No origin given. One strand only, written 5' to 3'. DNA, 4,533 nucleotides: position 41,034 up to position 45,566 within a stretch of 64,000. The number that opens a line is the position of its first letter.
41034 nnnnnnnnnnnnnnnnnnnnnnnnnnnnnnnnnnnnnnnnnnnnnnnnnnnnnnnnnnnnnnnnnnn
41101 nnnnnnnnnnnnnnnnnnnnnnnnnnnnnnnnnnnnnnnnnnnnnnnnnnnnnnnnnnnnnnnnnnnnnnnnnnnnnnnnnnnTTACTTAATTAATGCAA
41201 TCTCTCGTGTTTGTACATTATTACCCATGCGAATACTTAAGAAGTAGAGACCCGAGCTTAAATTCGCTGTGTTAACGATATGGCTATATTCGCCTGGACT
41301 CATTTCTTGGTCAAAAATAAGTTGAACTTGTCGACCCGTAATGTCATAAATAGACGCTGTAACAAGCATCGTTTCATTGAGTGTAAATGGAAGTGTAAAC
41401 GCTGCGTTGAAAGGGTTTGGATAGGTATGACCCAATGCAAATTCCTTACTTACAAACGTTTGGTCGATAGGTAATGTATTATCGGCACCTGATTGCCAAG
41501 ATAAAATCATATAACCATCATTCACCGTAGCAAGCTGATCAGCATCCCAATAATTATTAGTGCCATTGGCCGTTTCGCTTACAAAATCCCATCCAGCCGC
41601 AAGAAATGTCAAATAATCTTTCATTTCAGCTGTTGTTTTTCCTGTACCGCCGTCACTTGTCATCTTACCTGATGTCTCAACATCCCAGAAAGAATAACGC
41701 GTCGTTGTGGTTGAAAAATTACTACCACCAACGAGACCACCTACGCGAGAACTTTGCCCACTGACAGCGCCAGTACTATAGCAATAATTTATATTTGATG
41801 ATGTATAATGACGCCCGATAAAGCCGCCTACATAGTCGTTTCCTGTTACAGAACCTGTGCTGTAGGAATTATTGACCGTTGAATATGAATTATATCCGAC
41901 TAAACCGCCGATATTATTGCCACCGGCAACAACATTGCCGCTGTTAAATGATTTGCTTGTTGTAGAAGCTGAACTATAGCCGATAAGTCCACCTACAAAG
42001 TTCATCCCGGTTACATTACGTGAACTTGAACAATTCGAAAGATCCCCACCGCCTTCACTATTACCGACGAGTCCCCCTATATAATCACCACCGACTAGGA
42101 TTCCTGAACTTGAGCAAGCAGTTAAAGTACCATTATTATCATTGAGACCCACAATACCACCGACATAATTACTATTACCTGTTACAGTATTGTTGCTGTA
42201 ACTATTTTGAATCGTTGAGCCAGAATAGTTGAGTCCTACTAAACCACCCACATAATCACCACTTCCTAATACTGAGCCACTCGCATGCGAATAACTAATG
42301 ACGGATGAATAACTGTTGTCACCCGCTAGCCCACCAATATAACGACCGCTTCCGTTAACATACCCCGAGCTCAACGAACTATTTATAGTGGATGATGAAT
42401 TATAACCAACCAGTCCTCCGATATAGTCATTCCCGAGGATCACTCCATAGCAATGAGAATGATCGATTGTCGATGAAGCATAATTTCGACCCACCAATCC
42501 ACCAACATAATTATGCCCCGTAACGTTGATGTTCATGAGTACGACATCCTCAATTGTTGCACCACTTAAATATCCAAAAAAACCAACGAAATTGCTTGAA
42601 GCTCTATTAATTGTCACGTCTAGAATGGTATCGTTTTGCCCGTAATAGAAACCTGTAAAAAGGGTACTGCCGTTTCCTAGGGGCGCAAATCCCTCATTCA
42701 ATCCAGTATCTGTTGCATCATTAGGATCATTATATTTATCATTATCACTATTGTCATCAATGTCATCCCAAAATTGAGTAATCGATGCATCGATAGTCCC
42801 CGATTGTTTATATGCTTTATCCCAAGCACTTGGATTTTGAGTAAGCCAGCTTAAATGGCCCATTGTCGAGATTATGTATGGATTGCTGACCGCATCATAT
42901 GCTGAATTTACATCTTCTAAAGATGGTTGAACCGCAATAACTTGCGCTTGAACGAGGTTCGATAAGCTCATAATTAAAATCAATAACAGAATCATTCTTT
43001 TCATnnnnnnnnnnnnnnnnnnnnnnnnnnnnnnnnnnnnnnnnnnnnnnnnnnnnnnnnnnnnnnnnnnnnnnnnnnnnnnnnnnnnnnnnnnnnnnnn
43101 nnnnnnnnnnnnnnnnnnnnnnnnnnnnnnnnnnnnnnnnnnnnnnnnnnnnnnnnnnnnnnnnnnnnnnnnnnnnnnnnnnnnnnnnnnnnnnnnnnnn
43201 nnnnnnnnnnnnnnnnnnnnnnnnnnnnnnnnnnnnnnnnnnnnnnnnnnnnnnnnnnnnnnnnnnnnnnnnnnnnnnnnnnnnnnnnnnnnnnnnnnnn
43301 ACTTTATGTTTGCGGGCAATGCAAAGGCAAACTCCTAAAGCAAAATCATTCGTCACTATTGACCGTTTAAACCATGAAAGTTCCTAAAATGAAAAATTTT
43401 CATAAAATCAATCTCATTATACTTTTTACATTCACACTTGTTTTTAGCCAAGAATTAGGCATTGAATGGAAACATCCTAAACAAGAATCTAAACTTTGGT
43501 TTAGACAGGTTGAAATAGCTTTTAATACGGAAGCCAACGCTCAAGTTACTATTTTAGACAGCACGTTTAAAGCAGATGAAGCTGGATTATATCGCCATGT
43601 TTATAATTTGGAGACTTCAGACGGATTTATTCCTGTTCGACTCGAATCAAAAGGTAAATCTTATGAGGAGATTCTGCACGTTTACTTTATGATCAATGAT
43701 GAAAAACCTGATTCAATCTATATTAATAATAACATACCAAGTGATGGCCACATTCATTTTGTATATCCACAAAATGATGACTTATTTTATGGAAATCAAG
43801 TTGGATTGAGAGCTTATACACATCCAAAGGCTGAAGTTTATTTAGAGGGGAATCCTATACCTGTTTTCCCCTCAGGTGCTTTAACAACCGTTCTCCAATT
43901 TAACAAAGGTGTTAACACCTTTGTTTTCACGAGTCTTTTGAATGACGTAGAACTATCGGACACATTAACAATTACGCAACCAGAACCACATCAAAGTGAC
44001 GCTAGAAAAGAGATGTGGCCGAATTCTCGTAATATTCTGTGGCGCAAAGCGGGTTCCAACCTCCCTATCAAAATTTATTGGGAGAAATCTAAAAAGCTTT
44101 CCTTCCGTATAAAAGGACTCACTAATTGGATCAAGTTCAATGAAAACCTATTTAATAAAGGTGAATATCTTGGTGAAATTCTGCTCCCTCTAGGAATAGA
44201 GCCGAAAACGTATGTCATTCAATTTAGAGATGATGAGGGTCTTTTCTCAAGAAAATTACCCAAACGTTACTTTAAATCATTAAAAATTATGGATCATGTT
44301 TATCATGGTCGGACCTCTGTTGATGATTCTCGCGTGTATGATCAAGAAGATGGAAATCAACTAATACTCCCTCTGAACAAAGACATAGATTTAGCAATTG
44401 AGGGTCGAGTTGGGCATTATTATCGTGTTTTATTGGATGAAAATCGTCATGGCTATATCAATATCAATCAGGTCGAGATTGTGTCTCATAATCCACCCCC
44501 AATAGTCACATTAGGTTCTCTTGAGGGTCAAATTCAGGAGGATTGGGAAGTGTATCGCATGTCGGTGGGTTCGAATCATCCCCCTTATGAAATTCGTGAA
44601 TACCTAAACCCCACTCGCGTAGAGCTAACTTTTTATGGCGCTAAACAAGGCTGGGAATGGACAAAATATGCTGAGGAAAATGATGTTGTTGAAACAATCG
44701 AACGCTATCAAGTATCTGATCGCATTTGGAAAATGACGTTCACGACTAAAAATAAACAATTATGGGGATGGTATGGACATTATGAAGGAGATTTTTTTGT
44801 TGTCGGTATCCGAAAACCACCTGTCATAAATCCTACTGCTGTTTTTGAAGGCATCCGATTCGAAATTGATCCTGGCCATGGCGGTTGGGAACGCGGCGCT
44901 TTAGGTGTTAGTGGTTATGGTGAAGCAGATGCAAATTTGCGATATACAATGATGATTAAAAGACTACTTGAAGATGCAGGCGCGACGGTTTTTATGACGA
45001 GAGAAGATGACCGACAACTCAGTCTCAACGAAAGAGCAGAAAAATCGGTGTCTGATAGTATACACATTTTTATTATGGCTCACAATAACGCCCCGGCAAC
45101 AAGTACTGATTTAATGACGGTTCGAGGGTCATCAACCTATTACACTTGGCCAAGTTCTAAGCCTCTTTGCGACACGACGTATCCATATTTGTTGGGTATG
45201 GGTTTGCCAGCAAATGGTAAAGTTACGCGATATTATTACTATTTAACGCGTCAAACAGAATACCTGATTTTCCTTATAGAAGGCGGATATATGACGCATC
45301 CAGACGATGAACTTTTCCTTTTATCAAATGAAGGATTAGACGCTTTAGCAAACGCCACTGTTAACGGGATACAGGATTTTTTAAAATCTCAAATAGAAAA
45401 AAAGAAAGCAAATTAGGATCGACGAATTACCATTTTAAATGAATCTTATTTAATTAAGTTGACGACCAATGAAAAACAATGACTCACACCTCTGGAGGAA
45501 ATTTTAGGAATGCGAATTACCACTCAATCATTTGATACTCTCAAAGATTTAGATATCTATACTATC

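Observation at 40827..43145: A ~125-bp promoter plus long 5'UTR module is duplicated upstream of pilA and of a GLUG-repeat T9SS cargo gene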

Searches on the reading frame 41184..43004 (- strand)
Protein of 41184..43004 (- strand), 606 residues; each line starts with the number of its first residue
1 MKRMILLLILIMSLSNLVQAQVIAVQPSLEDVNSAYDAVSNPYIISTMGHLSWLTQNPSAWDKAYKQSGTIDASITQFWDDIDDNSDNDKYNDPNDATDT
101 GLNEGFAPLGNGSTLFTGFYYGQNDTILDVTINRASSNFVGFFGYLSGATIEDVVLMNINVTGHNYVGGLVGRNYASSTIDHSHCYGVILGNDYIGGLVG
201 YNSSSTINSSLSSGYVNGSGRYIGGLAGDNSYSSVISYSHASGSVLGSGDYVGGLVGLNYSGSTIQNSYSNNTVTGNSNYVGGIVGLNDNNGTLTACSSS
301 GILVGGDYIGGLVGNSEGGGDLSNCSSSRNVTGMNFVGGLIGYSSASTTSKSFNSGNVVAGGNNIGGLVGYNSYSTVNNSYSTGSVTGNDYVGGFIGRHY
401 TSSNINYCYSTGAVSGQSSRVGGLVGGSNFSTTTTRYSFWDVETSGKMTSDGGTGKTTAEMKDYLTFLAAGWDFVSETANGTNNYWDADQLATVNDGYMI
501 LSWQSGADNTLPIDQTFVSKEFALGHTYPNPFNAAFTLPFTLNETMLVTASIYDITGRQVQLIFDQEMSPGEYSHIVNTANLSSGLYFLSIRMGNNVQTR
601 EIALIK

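Call 15: search_protein_families(library=pfam, proteins=[window:41184-43004:-])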
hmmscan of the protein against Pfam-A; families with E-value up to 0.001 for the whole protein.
window:41184-43004:- (606 aa): 2 families
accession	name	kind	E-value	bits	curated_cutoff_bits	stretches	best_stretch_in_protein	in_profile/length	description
PF07581.17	Glug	-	8.8e-31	104.6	20.5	4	251-275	4-28/28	The GLUG motif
PF18962.6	Por_Secre_tail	-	5.1e-12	46.4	27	1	528-601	2-72/75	Secretion system C-terminal sorting domain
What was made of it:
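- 41184..43004 (-): GLUG-repeat protein, 606 aa, with a Sec signal-like N-terminus and a T9SS C-terminal sorting domain. The gene is lineage-specific. Pfam Glug E = 8.8e-31 and Por_Secre_tail E = 5.1e-12 (call 15).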

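Call 42: find_homologous_proteins(query=window:41184-43004:-, max_evalue=1e-10)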
Query window:41184-43004:- (606 aa): 7173 proteins with E <= 1e-10 among 8000 candidates; the best 120 are listed.
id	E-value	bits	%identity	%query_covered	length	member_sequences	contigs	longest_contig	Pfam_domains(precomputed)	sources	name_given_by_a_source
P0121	0.0e+0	1313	100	100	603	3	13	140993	PF18962.8,PF07581.18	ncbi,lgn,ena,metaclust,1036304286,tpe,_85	metaclust:\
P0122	1.4e-160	554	44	56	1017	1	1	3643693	PF18962.8,PF07581.18,PF01024.25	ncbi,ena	-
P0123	7.3e-133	463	42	52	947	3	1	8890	PF05342.20,PF18962.8,PF07581.18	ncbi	-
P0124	3.3e-131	457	37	83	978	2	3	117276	PF07581.18,PF13860.13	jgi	-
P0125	1.8e-127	445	41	64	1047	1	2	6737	PF07581.18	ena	-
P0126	9.6e-126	439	41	41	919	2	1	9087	PF18962.8,PF07581.18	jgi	-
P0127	5.2e-125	437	39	61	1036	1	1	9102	PF07581.18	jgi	jgi:hypothetical protein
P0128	7.4e-125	436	38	41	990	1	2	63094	PF18962.8,PF07581.18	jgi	-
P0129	1.2e-123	432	42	62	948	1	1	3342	PF07581.18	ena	-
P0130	3.3e-123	431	48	39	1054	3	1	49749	PF07581.18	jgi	-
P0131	1.9e-121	425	41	45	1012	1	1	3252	PF07581.18,PF00041.28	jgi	jgi:hypothetical protein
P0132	2.1e-121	425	38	54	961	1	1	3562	PF00801.27,PF18962.8,PF07581.18,PF13860.13,PF18911.7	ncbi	-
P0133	1.0e-120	422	34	83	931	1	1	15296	PF07581.18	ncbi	ncbi:MAG: GLUG motif-containing protein, partial [Bacteroidales bacterium]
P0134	2.5e-119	418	39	49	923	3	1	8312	PF18962.8,PF07581.18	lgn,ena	-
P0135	5.0e-119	417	48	41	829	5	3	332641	PF05342.20,PF18962.8,PF07581.18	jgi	jgi:hypothetical protein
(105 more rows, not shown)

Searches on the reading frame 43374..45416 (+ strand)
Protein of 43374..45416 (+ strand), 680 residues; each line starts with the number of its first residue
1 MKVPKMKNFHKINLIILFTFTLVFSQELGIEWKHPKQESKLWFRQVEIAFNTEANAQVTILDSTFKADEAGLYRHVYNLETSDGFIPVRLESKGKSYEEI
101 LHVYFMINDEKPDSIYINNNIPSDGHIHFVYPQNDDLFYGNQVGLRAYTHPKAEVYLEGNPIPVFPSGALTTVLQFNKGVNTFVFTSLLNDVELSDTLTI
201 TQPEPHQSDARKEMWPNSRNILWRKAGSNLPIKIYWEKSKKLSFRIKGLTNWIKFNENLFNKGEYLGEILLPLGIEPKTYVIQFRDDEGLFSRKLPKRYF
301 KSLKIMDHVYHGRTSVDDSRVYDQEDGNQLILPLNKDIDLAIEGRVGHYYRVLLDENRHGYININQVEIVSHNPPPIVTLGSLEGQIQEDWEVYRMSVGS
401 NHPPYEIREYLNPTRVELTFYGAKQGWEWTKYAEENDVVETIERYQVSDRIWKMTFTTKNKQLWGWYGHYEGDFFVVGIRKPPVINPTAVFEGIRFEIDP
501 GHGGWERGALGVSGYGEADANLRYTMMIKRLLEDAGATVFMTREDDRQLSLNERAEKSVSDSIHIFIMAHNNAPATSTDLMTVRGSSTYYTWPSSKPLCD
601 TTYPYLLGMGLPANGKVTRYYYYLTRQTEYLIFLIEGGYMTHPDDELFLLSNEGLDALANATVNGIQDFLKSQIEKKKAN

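Call 15: search_protein_families(library=pfam, proteins=[window:43374-45416:+])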
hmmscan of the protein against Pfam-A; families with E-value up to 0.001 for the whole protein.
window:43374-45416:+ (680 aa): 1 family
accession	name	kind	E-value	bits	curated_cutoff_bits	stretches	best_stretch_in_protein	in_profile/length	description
PF01520.23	Amidase_3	-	3.5e-29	102.5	27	1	498-667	3-173/174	N-acetylmuramoyl-L-alanine amidase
